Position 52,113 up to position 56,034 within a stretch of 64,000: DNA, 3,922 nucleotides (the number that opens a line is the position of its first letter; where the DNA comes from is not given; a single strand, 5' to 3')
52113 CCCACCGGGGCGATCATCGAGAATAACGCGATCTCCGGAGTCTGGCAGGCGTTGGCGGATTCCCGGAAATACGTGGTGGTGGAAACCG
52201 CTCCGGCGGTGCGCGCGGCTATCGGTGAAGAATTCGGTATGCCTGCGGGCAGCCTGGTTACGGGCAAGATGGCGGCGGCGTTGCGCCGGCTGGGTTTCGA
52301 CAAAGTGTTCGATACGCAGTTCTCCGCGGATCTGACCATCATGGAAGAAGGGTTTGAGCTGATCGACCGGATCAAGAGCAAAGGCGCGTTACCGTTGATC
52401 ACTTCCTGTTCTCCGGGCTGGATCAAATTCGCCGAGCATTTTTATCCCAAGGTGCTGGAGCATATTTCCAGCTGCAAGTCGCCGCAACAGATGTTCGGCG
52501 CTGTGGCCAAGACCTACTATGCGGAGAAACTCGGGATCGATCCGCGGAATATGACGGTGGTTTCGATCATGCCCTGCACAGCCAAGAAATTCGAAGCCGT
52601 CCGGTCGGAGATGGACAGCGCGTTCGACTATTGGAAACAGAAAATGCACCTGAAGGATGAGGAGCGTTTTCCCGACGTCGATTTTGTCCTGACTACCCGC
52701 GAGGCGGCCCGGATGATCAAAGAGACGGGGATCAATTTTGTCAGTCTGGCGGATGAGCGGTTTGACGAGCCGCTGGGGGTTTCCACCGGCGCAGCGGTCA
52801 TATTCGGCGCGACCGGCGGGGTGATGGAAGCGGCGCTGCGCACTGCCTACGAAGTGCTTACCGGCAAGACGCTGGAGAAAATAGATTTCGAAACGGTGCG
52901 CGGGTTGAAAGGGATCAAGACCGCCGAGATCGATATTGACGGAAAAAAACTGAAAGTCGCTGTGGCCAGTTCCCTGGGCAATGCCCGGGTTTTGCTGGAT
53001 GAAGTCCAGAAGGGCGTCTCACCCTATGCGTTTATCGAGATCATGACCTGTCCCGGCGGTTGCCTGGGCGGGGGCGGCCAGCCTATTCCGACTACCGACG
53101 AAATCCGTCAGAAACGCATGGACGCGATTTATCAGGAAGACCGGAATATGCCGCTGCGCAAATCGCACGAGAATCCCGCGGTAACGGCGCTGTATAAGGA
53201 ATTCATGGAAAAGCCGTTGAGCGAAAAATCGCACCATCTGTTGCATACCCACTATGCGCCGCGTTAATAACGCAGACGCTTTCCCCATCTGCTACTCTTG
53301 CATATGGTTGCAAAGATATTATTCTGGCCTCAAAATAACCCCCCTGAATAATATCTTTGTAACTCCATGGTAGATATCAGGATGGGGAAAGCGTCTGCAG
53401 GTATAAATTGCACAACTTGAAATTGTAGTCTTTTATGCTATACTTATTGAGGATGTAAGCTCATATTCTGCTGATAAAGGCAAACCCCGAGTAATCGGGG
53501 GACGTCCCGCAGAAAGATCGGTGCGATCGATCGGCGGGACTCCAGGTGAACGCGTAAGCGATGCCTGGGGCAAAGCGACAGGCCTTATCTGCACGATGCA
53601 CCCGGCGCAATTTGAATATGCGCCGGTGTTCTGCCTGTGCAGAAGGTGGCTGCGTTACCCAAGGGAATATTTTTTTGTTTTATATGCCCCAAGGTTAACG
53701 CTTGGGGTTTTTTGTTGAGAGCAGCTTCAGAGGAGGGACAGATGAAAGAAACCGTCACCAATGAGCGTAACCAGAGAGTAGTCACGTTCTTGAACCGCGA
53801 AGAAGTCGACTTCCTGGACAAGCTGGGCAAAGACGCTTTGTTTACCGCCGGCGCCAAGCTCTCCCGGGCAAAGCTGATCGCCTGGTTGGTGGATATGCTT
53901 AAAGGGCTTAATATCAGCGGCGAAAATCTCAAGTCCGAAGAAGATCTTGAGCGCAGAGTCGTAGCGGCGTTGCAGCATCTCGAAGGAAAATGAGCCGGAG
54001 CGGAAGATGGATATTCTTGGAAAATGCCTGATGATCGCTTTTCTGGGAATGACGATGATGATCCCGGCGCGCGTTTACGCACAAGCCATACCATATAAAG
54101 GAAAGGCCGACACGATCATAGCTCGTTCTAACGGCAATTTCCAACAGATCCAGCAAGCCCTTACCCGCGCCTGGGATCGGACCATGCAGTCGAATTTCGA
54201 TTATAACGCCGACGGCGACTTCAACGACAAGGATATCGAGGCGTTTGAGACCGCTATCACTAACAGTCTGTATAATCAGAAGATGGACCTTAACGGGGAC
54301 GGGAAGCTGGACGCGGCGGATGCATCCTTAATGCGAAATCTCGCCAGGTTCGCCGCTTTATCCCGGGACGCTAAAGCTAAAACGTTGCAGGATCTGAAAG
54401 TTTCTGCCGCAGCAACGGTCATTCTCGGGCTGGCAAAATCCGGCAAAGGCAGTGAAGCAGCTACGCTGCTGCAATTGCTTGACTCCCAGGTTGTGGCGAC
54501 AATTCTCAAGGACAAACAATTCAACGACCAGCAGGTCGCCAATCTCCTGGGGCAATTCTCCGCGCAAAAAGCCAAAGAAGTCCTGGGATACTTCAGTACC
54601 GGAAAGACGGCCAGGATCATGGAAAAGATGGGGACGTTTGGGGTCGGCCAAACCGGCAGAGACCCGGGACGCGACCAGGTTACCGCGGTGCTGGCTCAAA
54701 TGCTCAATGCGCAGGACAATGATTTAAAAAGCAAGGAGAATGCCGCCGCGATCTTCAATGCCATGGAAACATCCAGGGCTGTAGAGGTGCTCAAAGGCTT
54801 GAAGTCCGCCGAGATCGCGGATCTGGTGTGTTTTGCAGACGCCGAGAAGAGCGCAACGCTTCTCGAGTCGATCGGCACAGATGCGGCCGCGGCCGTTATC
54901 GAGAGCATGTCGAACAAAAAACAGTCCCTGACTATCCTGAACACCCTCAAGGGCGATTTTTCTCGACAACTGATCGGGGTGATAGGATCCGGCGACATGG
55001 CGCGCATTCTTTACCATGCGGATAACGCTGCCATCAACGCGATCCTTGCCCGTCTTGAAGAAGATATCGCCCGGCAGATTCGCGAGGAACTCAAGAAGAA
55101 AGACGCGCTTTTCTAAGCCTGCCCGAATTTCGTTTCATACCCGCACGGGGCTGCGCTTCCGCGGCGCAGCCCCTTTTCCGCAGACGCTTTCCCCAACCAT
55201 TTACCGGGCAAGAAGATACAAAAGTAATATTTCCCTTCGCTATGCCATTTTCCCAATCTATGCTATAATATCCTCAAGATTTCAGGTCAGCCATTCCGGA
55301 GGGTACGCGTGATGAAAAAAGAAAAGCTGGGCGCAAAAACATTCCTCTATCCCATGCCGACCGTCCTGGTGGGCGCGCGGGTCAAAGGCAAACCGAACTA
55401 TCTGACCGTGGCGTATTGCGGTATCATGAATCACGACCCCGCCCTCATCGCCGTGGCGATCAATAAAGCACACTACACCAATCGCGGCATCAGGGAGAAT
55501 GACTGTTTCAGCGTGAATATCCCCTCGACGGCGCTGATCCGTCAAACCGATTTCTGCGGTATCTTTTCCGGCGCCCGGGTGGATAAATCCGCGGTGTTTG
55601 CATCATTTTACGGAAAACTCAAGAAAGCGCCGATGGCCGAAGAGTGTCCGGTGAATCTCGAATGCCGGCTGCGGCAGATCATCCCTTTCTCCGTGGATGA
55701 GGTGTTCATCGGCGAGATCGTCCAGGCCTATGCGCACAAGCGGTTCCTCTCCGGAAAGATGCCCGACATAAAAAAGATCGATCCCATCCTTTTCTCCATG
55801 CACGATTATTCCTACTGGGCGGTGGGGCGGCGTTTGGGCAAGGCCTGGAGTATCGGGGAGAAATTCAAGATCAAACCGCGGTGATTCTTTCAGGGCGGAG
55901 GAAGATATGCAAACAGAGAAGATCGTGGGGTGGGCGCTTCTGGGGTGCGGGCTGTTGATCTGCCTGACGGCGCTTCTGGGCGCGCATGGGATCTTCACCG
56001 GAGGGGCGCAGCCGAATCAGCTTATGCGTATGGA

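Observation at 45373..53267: [FeFe]-hydrogenase cluster with a NuoF-like subunit fused to a GltD-like NADPH domain, adjacent to NfnAB-like genes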

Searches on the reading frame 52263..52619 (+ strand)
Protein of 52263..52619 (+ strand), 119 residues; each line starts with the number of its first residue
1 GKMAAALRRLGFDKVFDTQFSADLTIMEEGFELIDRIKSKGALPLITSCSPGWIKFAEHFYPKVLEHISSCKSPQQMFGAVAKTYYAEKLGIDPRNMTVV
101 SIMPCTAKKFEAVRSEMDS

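Call 57: search_solved_structures(query=window:52263-52619:+, max_evalue=1e-10, show_alignments=4)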
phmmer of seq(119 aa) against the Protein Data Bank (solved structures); distinct sequences matched with E-value up to 1e-10: 43.
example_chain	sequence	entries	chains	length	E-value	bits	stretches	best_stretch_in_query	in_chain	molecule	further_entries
7q4v_A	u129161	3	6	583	3.2e-49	169.3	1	1-117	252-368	Iron hydrogenase HydA1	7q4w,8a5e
1c4a_A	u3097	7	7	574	1e-43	151.6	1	1-118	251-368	PROTEIN (FE-ONLY HYDROGENASE) | PROTEIN (PERIPLASMIC HYDROGENASE 1) | Iron hydrogenase 1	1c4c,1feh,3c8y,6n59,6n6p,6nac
4xdd_A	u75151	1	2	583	1e-43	151.6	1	1-118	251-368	Iron hydrogenase 1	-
9rjo_A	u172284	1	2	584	1e-43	151.6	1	1-118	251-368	Iron hydrogenase 1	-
9rj9_A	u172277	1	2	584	1e-43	151.6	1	1-118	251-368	Iron hydrogenase 1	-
9rjq_A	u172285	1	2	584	1e-43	151.6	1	1-118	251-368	Iron hydrogenase 1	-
4xdc_A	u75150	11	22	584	1e-43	151.6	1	1-118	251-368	Iron hydrogenase 1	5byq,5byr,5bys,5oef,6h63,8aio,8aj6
8a6t_A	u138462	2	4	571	1.3e-43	151.3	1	1-118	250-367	Electron bifurcating hydrogenase subunit HydA1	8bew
8cjy_A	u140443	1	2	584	1.4e-43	151.1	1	1-118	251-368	Iron hydrogenase 1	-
6yf4_A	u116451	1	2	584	2.8e-43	150.2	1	1-118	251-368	Iron hydrogenase 1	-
6gm0_A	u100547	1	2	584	2.8e-43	150.2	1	1-118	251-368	Iron hydrogenase 1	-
6gm8_A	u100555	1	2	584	2.8e-43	150.2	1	1-118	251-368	Iron hydrogenase 1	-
6gm2_A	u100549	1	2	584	2.8e-43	150.2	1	1-118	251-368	Iron hydrogenase 1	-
6gm4_A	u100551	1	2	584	2.8e-43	150.2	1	1-118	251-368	Iron hydrogenase 1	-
5la3_A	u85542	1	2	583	7.4e-43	148.8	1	1-118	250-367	Iron hydrogenase 1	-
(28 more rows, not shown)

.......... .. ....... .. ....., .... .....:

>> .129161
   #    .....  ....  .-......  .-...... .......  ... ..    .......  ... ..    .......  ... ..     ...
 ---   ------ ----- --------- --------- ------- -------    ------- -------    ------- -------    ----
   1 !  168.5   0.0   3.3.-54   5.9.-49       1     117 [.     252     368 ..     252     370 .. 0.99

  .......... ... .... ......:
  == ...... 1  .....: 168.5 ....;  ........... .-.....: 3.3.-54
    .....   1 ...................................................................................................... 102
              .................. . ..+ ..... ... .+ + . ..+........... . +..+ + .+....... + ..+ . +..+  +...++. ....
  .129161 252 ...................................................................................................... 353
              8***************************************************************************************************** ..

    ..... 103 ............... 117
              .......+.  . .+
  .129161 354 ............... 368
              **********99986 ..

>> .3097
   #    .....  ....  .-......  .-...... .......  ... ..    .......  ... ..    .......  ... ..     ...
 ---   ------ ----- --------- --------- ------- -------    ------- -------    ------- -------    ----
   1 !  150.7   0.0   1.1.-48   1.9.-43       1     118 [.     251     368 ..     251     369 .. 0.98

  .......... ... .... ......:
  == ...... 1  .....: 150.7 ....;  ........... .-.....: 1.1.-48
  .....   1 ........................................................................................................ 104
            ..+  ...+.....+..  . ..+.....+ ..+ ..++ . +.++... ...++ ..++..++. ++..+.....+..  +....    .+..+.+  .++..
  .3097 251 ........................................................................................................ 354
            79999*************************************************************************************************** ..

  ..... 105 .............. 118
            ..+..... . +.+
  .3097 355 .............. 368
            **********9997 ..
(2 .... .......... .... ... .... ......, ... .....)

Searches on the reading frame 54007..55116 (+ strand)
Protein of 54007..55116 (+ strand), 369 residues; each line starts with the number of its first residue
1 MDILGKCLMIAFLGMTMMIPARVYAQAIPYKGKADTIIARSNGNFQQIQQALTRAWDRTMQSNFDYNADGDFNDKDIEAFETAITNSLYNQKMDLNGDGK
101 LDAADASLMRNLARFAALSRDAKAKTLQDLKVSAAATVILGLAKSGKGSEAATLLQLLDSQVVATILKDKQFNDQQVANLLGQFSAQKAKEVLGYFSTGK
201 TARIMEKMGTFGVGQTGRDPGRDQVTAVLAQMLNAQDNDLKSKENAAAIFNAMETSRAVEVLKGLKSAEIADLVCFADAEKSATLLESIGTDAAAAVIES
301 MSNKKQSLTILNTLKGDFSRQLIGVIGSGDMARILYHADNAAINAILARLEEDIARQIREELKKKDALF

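Call 3: search_protein_families(library=pfam, proteins=[window:54007-55116:+], max_evalue=0.001)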
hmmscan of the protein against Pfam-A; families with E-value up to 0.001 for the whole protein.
window:54007-55116:+ (369 aa): 4 families
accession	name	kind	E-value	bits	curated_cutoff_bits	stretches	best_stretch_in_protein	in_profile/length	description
PF03448.22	MgtE_N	-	1.1e-13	52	25.9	2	266-363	2-98/102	MgtE intracellular N domain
PF14842.11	FliG_N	-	1.3e-06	29.3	25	0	240-273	2-35/104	FliG N-terminal domain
PF14841.11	FliG_M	-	3.2e-05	24.5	25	0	175-211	14-50/76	FliG middle domain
PF00404.24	Dockerin_1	-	3.9e-05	24.2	22.9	0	87-111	30-54/57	Dockerin type I domain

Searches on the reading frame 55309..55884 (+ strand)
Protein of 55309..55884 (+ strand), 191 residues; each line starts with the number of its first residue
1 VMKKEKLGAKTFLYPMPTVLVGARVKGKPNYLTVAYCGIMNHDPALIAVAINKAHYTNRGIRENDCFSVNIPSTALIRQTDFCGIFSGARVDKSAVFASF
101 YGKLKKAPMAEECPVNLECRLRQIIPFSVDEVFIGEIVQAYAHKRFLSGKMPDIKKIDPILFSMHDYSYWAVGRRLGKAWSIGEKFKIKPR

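Call 31: search_protein_families(library=pfam, proteins=[window:55309-55884:+], max_evalue=0.00001)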
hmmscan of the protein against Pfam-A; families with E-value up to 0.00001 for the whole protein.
window:55309-55884:+ (191 aa): 1 family
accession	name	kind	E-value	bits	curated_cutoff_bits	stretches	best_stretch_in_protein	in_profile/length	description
PF01613.24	Flavin_Reduct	-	1e-21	78.1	27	1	14-145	4-136/153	Flavin reductase like domain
